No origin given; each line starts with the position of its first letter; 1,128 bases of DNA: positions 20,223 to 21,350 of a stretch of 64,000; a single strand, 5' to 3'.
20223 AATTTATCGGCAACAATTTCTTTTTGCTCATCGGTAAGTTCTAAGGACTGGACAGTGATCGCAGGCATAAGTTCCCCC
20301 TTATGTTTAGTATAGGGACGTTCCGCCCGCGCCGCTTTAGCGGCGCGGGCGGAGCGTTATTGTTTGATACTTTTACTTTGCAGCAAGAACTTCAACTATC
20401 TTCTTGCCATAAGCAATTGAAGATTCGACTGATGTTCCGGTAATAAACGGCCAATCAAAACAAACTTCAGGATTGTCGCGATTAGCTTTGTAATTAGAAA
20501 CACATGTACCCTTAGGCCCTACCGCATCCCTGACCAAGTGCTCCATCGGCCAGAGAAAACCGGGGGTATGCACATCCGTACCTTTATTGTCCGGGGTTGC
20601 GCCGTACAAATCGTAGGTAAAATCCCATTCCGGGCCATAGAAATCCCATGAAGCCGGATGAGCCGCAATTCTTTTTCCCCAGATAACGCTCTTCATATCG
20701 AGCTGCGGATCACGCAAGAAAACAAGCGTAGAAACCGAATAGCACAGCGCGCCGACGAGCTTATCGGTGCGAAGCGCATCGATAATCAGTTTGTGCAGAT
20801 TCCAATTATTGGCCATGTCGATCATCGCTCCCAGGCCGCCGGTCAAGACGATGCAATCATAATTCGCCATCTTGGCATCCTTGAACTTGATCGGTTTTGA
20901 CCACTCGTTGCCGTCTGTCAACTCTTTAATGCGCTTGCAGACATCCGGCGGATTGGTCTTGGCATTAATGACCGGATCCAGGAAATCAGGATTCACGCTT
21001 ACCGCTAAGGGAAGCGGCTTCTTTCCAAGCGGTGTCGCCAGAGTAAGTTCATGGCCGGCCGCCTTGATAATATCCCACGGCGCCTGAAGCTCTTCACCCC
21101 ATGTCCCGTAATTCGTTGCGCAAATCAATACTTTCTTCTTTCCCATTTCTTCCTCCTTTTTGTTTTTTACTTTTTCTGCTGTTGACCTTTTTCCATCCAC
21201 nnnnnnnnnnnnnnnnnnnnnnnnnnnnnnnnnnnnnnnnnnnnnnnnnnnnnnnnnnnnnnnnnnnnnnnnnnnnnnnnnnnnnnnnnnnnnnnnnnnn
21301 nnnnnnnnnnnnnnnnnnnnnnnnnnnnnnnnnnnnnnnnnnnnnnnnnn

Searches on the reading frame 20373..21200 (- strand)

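Call 18: search_protein_families(library=pfam, proteins=[window:20373-21200:-], max_evalue=0.01)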
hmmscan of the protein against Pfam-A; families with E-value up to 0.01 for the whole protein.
window:20373-21200:- (275 aa): 2 families
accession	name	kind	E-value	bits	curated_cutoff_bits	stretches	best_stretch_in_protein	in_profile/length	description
PF17124.11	ThiJ_like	-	1.8e-12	47.9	30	1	30-171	3-149/186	ThiJ/PfpI family-like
PF01965.30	DJ-1_PfpI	-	9e-10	39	26.6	1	22-160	1-108/165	DJ-1/PfpI family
